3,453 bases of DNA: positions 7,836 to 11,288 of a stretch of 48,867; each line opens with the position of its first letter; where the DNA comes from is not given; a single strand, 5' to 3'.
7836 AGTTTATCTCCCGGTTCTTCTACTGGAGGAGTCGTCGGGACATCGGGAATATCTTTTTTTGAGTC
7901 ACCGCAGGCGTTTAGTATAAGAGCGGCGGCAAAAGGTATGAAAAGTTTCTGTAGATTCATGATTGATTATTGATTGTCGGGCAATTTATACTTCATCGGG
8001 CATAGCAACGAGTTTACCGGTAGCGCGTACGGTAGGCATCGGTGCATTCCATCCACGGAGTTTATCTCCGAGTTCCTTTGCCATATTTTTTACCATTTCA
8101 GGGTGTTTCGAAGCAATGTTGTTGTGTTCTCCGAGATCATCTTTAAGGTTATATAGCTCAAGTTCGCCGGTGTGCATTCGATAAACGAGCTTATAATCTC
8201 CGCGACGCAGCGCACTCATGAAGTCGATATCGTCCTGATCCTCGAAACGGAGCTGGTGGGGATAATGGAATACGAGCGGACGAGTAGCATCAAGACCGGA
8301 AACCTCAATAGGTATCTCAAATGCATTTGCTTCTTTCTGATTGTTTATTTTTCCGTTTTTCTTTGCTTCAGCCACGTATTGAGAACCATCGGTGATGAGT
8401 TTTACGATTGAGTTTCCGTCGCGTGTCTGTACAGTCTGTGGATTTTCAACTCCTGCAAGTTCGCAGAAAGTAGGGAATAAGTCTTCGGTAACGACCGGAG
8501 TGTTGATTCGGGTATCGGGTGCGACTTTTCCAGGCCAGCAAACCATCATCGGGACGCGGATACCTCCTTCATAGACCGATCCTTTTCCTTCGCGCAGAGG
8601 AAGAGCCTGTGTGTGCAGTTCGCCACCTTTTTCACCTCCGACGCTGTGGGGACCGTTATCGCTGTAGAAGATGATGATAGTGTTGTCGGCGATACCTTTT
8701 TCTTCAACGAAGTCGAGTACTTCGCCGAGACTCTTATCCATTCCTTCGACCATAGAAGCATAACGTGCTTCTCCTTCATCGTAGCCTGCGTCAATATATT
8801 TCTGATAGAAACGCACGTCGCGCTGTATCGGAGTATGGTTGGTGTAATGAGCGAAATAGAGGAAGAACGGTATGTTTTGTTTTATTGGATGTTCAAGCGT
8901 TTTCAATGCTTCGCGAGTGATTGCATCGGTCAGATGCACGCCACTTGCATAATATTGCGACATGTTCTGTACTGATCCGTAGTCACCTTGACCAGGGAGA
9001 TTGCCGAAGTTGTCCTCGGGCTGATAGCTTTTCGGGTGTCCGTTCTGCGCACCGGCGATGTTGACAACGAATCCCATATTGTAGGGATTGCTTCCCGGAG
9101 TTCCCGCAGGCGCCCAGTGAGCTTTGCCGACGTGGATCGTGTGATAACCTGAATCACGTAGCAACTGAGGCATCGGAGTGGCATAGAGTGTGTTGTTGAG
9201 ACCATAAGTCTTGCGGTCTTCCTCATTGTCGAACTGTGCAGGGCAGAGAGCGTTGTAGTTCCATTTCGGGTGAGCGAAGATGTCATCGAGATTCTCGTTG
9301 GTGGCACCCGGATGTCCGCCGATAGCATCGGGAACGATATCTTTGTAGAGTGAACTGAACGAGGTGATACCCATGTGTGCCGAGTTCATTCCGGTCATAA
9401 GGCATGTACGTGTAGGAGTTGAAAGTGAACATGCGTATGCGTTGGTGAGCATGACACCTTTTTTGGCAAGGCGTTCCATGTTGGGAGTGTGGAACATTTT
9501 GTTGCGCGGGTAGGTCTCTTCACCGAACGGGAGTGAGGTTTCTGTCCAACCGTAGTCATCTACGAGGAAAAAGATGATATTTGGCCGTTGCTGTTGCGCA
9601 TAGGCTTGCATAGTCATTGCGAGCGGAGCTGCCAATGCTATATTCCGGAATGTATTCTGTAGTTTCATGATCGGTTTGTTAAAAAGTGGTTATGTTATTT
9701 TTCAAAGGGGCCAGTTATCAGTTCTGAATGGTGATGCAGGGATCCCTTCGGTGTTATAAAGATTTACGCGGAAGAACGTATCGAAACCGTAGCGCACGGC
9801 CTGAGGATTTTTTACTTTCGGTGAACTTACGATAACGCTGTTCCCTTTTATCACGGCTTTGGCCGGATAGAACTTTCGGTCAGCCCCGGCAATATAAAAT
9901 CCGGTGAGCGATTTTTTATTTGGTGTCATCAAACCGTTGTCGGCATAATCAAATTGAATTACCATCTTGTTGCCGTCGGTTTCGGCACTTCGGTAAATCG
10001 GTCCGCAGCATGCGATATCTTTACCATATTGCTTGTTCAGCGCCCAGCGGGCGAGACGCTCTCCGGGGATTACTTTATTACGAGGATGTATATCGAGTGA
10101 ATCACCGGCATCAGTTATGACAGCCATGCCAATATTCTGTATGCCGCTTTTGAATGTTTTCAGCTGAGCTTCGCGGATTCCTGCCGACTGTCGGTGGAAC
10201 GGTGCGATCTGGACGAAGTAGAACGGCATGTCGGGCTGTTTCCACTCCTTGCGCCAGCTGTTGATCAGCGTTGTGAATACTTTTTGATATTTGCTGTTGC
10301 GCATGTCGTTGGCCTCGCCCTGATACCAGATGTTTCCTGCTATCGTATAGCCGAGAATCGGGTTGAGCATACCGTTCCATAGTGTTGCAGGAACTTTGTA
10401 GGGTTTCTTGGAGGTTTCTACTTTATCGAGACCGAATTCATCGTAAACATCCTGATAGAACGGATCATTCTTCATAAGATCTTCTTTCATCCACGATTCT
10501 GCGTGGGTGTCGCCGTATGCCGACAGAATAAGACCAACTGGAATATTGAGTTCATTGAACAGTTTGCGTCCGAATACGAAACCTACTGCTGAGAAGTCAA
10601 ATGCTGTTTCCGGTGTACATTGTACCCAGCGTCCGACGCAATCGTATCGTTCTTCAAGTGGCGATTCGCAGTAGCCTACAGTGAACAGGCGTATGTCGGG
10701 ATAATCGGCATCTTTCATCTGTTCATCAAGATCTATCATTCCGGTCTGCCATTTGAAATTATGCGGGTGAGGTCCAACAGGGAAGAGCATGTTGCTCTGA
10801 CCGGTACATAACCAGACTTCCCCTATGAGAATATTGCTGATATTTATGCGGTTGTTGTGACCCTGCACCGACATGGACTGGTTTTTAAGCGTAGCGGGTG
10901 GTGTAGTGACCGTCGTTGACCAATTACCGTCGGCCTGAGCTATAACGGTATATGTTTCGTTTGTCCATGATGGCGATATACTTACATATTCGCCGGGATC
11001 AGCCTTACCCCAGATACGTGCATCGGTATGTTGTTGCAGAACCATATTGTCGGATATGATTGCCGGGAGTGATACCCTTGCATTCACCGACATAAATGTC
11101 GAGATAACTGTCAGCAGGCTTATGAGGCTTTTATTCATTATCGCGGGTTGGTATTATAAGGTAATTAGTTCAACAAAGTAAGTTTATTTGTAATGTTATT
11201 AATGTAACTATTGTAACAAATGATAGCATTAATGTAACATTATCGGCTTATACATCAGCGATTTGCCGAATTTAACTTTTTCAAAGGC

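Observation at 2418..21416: Glycosidase-free Sus-like operon built from phospho-, sulfo- and acyl-esterases: candidate utilisation system for a phosphodiester-linked polymer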

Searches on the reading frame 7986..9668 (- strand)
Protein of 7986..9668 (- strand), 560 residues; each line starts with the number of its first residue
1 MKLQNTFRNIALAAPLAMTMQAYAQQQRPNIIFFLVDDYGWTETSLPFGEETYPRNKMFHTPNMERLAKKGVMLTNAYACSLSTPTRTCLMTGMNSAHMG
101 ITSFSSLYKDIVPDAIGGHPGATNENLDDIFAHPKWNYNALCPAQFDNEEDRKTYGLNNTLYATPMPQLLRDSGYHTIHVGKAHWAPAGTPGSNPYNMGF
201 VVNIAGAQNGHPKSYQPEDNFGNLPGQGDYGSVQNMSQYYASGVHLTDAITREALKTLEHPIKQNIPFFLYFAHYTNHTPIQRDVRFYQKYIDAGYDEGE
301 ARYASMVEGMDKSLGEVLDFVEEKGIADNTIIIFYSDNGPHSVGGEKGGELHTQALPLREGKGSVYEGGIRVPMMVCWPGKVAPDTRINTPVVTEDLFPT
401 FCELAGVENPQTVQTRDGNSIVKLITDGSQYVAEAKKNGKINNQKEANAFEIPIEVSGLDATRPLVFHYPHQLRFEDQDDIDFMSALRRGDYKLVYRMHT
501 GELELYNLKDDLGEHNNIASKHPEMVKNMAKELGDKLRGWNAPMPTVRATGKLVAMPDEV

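Call 3: search_protein_families(library=pfam, proteins=[window:7986-9668:-], max_evalue=0.01)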
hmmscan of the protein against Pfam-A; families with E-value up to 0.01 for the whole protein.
window:7986-9668:- (560 aa): 4 families
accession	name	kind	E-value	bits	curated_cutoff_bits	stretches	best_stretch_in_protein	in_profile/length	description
PF00884.28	Sulfatase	-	9.2e-46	157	25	1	29-407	1-301/301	Sulfatase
PF16347.10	SGSH_C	-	3.9e-15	56.8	29.3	1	364-429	10-72/154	N-sulphoglucosamine sulphohydrolase, C-terminal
PF01663.27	Phosphodiest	-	2.1e-07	31.3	23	1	59-379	18-255/342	Type I phosphodiesterase / nucleotide pyrophosphatase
PF14707.11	Sulfatase_C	-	0.0046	18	30.9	0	505-533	58-89/127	C-terminal region of aryl-sulfatase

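Call 6: search_protein_families(library=ncbifam, proteins=[window:7986-9668:-], max_evalue=0.01)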
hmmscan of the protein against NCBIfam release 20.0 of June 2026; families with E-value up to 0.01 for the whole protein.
window:7986-9668:- (560 aa): 6 families
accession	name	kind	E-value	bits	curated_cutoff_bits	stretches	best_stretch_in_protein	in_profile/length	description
NF010322.0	PRK13759.1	equivalog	2.7e-38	131.7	481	3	301-430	268-385/486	arylsulfatase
TIGR03417.1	chol_sulfatase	equivalog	3.3e-30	105.4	433.45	2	303-428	255-367/500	choline-sulfatase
NF052527.1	Mn_arylsulf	exception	6e-18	65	850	2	301-427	265-377/479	manganese-dependent arylsulfatase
NF045661.1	HdlasePehA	equivalog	9.6e-17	60.7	900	2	301-430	282-397/506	phosphoric/sulfuric ester hydrolase PehA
NF053595.1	LptchSynLtaSGpos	equivalog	5.9e-06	25.1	970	1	263-414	390-535/626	lipoteichoic acid synthase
NF038282.1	LapC_YejM_PbgA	exception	0.006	14.9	825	1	298-400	409-495/584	LPS biosynthesis-modulating metalloenzyme YejM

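Call 15: search_solved_structures(query=window:7986-9668:-, max_evalue=1e-10)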
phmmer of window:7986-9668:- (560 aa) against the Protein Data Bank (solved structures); distinct sequences matched with E-value up to 1e-10: 65 (the best 60 are shown).
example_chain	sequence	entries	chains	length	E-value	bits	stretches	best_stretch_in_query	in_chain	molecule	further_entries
6uss_A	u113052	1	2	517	1.5e-130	439.9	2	10-426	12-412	Sulfatase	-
7oza_AAA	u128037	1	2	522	8.8e-130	437.4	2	16-425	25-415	Putative secreted sulfatase ydeN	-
9s8f_A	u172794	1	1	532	5.1e-94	319.3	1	24-430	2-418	Sulfatase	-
7oz9_AAA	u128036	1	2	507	1.2e-84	288.4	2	165-419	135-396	N-acetylgalactosamine-6-sulfatase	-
9fo1_A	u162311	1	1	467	5.8e-66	226.7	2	161-425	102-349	k-carrageenan sulfatase S1_16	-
6ust_A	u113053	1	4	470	1.2e-54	189.3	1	299-426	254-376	N-acetylgalactosamine 6-sulfate sulfatase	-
7stt_A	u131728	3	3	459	7.5e-44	153.7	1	151-428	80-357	N-acetylgalactosamine-6-sulfatase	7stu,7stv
9hh2_A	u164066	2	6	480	3e-43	151.7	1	148-423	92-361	Sulfatase, family S1-19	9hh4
9hh3_A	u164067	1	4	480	1.4e-42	149.5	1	148-423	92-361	Sulfatase, family S1-19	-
6bia_A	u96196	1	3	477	5.1e-40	141.1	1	166-418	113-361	Sulfatase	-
6b0k_A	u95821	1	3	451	2.6e-39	138.7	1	166-418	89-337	Iota-carrageenan sulfatase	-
6b0j_A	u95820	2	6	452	2.6e-39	138.7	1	166-418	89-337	Iota-carrageenan sulfatase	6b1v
6psm_A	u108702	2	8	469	4.7e-39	137.9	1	165-405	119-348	exo-4S-kappa carrageenan S1 sulfatase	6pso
6prm_A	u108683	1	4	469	2e-38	135.8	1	165-405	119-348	exo-4S-kappa carrageenan S1 sulfatase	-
7an1_AAA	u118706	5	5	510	1.1e-35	126.8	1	300-409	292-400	Arylsulfatase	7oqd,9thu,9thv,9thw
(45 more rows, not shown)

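Call 69: search_solved_structures(query=window:7986-9668:-, max_evalue=1e-80, show_alignments=4)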
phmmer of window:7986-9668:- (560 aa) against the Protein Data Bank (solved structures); distinct sequences matched with E-value up to 1e-80: 4.
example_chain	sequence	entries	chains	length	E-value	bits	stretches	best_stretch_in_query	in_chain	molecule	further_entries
6uss_A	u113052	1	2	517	1.5e-130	439.9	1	10-426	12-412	Sulfatase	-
7oza_AAA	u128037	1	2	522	8.8e-130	437.4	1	16-425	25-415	Putative secreted sulfatase ydeN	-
9s8f_A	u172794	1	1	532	5.1e-94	319.3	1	24-430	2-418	Sulfatase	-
7oz9_AAA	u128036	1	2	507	1.2e-84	288.4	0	165-419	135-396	N-acetylgalactosamine-6-sulfatase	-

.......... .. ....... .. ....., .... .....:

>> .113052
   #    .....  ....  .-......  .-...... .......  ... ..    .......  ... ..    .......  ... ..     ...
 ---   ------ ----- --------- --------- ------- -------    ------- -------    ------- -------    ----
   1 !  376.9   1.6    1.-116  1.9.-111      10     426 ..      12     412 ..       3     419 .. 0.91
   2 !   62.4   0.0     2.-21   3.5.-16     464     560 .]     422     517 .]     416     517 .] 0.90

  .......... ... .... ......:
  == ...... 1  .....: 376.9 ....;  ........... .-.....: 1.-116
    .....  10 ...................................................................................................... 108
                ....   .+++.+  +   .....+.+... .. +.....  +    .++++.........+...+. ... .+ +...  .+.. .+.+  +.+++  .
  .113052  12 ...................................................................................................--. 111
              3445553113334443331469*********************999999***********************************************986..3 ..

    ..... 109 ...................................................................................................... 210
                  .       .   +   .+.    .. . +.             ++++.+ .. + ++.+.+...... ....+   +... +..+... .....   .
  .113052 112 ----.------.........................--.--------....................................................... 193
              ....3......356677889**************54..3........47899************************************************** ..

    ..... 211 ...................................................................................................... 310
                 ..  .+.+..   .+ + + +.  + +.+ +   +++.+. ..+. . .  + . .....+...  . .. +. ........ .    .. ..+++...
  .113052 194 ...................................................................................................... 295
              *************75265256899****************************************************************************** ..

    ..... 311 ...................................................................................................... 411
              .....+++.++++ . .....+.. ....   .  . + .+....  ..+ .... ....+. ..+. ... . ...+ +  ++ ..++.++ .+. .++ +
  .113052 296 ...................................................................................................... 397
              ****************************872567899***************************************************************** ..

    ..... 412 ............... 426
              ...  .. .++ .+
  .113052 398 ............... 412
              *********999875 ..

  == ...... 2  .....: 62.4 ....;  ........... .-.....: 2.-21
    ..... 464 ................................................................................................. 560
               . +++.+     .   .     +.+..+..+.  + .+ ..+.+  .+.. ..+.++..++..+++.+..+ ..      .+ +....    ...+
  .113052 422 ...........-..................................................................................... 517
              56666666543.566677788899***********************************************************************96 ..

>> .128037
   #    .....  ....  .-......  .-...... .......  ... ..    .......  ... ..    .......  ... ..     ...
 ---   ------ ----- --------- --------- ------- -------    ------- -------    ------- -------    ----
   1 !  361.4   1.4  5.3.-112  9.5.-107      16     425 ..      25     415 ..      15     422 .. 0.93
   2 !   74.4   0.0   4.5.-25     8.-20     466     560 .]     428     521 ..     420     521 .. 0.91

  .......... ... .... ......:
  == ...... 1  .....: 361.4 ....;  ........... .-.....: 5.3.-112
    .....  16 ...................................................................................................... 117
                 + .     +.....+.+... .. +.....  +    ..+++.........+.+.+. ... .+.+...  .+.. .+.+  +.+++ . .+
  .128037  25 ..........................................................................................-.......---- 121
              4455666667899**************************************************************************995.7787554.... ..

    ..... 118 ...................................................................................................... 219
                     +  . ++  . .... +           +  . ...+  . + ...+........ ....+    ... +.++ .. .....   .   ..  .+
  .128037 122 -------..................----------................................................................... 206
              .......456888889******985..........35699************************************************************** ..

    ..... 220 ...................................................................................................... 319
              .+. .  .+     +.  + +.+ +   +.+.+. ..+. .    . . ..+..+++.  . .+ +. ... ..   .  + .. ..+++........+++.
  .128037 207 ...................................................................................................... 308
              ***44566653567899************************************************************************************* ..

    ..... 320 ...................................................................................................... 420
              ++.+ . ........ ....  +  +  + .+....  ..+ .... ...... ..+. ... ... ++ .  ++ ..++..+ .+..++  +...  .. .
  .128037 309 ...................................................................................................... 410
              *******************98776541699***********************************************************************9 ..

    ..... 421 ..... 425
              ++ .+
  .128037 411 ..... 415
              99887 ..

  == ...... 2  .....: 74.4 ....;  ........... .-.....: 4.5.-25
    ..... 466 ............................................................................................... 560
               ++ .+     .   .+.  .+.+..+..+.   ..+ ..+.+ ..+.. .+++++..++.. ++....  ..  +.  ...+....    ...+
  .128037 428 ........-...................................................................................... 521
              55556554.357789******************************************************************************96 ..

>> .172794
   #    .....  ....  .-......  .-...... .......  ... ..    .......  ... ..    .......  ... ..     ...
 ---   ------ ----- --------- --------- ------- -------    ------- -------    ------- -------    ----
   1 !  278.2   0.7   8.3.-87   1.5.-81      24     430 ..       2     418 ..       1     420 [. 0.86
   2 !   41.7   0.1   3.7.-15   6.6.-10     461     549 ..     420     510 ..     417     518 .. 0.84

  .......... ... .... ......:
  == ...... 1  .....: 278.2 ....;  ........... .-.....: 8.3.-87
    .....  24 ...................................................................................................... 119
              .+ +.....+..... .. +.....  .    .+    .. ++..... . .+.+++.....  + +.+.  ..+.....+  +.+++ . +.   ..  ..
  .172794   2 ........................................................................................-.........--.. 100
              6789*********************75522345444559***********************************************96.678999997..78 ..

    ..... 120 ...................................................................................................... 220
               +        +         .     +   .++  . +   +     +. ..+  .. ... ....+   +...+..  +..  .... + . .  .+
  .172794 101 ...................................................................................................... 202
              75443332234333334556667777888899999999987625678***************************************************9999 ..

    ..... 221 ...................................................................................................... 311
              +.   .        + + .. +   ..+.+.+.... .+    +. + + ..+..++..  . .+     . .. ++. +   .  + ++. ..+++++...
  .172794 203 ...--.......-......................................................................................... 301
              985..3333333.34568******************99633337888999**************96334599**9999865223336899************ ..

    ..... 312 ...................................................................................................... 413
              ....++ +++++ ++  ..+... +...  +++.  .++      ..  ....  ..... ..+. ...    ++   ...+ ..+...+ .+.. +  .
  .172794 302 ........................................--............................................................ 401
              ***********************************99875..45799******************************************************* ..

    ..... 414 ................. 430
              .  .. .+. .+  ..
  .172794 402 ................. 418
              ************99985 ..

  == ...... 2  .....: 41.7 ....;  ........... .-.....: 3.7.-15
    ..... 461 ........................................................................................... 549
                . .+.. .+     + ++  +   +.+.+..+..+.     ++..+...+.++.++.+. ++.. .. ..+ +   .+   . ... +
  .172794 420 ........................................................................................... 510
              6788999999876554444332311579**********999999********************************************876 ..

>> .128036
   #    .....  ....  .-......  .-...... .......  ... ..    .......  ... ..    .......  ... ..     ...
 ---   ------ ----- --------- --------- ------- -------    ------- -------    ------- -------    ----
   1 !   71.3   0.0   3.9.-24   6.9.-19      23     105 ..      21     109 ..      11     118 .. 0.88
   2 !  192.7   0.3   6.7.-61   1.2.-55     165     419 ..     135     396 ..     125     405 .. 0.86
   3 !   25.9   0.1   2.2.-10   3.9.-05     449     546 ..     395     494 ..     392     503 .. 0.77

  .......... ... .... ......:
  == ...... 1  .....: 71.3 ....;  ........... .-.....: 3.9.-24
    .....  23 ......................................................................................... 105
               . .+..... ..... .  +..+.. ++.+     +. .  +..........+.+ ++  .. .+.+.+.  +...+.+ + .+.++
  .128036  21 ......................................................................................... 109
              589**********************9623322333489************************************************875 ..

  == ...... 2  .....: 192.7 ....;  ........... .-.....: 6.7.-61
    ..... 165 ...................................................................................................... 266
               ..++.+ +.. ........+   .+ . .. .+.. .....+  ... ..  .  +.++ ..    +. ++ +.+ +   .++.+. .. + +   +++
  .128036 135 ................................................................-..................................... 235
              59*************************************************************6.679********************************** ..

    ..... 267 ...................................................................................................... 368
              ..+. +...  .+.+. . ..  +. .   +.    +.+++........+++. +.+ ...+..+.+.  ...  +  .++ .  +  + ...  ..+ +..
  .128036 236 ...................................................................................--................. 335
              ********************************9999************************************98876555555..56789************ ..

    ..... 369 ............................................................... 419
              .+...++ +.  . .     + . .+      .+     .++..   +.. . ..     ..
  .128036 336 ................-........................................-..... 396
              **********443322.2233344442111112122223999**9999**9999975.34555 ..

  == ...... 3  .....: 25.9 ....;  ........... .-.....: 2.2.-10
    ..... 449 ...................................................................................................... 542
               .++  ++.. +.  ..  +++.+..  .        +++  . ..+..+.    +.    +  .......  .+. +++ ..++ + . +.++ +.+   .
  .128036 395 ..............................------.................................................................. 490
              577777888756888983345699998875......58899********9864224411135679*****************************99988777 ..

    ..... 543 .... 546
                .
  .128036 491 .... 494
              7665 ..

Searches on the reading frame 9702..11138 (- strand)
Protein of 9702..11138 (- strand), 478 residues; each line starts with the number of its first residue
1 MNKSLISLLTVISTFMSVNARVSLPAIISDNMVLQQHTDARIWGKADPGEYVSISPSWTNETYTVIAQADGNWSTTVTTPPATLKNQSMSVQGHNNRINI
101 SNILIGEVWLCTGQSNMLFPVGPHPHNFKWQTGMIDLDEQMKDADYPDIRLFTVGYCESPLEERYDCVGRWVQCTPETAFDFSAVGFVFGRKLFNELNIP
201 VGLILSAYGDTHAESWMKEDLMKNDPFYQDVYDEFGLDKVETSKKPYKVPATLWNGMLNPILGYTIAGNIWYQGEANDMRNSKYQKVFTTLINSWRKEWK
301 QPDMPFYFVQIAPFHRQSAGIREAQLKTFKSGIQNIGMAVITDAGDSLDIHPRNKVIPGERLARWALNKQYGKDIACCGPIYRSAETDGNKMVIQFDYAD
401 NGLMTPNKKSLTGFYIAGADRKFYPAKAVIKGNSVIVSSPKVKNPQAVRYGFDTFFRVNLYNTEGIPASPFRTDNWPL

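Call 3: search_protein_families(library=pfam, proteins=[window:9702-11138:-], max_evalue=0.01)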
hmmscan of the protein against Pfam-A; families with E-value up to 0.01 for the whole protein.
window:9702-11138:- (478 aa): 1 family
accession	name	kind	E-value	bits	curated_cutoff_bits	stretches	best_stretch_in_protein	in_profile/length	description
PF03629.24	SASA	-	3e-17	63.4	24.8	1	107-364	3-222/226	Carbohydrate esterase, sialic acid-specific acetylesterase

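Call 6: search_protein_families(library=ncbifam, proteins=[window:9702-11138:-], max_evalue=0.01)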
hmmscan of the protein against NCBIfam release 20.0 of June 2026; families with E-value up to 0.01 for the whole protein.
window:9702-11138:- (478 aa): 1 family
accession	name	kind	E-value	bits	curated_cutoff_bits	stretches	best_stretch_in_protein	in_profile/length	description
NF033510.3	Ca_tandemer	repeat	2.7e-06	27.6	50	1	21-87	12-77/96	Ca2+-stabilized repeat-containing adhesin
